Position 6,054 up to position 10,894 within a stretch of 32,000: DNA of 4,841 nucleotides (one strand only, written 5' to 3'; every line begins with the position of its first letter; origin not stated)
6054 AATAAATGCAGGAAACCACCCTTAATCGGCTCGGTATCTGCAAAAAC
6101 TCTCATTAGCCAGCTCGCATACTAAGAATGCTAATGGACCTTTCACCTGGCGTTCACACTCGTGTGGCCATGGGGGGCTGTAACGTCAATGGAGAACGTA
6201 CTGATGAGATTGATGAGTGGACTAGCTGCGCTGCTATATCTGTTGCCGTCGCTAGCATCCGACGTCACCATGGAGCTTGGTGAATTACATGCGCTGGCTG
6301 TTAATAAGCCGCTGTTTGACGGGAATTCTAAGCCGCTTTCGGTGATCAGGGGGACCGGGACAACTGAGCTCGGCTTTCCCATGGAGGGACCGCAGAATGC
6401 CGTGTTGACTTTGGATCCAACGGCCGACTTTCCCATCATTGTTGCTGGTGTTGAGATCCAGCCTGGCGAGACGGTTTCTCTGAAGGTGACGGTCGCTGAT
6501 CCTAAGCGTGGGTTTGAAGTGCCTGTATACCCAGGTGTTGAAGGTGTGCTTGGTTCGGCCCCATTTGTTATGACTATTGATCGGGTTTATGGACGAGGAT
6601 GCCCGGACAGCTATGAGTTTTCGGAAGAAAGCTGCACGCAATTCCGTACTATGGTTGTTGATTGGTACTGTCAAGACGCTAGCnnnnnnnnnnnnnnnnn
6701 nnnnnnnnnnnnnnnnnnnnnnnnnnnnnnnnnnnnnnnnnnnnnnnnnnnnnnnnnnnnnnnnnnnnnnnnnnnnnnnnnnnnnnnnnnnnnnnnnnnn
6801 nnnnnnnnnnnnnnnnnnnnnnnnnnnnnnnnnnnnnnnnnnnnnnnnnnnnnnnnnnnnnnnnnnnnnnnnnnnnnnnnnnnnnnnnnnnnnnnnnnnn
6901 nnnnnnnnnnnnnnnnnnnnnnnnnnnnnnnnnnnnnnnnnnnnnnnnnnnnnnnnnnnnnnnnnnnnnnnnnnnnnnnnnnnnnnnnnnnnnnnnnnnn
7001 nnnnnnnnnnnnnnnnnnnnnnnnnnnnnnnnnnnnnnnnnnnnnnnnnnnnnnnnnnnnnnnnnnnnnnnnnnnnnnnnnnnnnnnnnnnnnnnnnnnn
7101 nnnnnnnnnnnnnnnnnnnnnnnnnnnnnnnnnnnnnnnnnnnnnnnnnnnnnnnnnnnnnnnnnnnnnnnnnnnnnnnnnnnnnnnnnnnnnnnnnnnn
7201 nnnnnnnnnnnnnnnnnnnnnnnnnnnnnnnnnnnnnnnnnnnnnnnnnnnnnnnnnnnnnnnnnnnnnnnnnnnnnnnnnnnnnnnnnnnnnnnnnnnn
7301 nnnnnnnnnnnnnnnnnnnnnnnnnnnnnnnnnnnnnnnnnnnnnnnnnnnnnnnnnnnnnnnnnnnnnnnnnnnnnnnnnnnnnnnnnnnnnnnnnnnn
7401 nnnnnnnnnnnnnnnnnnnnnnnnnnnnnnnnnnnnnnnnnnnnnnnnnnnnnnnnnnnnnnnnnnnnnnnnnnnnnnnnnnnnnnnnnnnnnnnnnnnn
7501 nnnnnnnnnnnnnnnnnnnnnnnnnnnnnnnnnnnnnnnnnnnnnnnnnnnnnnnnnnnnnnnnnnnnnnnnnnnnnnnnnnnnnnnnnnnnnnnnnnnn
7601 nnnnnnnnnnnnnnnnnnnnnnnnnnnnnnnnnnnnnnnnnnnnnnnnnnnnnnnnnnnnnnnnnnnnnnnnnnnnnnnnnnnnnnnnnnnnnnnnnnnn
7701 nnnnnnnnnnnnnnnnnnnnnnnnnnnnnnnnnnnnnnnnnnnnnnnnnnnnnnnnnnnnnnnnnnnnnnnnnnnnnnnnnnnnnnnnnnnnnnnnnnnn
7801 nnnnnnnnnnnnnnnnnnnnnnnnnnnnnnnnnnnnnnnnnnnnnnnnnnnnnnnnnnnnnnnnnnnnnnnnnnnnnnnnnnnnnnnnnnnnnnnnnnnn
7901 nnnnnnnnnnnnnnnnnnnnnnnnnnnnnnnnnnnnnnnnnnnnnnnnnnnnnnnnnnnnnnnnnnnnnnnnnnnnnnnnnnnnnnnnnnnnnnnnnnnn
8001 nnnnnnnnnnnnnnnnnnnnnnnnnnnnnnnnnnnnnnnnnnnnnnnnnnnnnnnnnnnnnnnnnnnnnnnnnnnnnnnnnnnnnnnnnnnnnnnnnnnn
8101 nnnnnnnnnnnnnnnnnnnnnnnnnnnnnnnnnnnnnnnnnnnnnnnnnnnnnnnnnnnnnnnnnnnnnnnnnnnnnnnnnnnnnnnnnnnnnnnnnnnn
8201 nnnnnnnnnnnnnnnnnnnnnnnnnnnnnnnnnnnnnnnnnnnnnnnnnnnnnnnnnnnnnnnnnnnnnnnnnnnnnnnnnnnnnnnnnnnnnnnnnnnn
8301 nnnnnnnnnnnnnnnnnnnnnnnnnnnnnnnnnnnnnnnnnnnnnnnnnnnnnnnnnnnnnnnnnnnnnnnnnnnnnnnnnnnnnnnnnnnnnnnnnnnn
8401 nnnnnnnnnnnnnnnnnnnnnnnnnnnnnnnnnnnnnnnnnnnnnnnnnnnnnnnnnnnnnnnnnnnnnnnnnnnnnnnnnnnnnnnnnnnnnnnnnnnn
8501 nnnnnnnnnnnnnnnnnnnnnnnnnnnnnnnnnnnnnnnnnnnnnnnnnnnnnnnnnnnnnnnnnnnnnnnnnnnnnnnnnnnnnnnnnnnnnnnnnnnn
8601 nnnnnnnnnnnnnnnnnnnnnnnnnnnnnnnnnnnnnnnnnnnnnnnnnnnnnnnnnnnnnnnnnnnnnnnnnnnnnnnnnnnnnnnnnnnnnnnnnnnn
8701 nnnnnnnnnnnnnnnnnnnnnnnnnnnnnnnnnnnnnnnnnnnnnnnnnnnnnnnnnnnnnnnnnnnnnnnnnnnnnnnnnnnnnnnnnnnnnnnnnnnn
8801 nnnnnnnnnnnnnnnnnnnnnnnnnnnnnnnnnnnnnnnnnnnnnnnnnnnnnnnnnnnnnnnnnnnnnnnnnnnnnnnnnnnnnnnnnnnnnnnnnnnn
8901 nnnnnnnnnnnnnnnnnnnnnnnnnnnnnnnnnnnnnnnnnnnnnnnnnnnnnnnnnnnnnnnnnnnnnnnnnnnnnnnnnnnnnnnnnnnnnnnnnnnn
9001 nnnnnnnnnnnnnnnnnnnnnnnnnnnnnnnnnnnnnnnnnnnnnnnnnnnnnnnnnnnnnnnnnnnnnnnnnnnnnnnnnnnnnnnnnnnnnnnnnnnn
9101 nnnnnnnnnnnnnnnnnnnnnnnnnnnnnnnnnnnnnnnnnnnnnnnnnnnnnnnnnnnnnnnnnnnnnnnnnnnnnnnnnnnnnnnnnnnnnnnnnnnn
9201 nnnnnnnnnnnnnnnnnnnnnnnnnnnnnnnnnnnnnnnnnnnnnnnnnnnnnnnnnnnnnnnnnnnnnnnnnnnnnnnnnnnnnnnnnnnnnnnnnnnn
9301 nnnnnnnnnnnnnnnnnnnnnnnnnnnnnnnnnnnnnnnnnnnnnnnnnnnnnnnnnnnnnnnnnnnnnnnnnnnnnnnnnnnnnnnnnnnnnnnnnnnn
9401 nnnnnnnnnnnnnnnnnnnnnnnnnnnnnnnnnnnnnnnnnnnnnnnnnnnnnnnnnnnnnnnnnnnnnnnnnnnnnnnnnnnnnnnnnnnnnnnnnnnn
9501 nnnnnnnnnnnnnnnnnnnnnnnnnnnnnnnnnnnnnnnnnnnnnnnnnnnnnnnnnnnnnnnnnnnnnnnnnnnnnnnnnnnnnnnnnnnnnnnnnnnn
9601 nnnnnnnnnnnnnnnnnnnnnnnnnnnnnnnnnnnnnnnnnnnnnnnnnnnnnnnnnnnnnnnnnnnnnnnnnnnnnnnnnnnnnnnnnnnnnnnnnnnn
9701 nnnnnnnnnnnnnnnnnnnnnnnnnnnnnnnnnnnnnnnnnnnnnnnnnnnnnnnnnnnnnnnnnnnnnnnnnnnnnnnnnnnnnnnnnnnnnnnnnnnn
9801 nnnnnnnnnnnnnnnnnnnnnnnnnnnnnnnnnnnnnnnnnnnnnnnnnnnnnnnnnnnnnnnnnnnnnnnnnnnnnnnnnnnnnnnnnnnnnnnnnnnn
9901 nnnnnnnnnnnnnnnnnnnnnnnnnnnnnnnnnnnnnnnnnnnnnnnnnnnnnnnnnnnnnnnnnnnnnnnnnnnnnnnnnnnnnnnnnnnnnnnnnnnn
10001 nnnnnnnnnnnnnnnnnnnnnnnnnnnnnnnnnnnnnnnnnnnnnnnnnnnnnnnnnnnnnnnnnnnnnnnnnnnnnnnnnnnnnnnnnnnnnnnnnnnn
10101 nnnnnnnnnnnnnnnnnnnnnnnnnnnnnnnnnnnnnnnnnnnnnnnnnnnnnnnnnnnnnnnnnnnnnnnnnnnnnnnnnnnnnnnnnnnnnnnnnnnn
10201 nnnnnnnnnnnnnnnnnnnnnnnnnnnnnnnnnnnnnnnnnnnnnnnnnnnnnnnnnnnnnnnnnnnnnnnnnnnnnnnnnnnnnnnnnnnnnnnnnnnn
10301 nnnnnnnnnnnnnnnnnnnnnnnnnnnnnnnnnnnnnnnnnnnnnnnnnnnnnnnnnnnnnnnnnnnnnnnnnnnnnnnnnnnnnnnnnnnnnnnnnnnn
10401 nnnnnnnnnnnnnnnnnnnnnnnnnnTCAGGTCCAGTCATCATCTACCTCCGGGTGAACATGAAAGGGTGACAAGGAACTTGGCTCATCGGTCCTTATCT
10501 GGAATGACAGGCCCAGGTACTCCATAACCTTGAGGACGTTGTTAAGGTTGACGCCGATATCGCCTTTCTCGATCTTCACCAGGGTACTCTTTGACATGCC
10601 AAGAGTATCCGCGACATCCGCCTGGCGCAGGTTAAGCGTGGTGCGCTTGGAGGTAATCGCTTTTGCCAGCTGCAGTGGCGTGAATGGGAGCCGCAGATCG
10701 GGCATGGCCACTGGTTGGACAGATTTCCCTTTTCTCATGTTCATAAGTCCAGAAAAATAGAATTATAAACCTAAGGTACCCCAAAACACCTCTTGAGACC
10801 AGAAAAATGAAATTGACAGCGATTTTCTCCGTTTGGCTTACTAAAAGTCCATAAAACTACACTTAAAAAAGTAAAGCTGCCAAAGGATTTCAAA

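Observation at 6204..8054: Secreted 616-aa protein built from 20 consecutive two-cysteine units (C-x2-G-[FYW]-x-L-S-G-x2-C)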

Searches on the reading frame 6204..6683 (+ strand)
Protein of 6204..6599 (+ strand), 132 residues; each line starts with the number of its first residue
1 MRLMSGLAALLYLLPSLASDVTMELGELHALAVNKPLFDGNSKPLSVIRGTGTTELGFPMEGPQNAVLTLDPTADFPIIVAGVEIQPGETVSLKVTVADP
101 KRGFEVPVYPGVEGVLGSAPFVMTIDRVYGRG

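Call 20: find_homologous_proteins(query=window:6204-6599:+, max_evalue=0.01)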
Query seq(132 aa): 43 candidates shared short words with the query, none scored E <= 0.01.

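Call 68: find_related_loci(query=A3, collection=genome_contigs, flank=10000)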
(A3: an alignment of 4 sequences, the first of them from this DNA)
Query A3 (160 aa) in genome_contigs; peptide patterns used: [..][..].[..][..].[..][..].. (x = any residue, [..] = any of these).
95 stretches matched a pattern, but none encodes a relative of the query by tblastn (E <= 1e-3).

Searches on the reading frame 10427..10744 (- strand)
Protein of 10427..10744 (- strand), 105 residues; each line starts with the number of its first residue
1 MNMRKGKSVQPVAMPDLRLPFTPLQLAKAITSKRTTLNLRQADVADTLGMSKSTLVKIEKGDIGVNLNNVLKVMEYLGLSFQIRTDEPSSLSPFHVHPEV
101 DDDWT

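Call 10: search_protein_families(library=pfam, proteins=[window:10427-10744:-], max_evalue=0.01)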
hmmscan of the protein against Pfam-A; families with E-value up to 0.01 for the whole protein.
window:10427-10744:- (105 aa): 6 families
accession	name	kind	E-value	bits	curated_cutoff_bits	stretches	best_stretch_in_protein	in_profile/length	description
PF01381.28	HTH_3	-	3.3e-10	40.3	23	1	33-82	4-53/55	Helix-turn-helix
PF13560.12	HTH_31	-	6.1e-06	26.9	27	1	34-80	10-57/64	Helix-turn-helix domain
PF12844.13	HTH_19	-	7.9e-06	26.1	30.2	1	34-80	8-54/64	Helix-turn-helix domain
PF13744.12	HTH_37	-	0.00015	22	27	1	25-84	18-78/80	Helix-turn-helix domain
PF13443.12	HTH_26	-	0.0017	19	22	1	38-81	10-54/63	Cro/C1-type HTH DNA-binding domain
PF00157.23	Pou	-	0.0033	17.8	27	1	25-57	8-46/72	Pou domain - N-terminal to homeobox domain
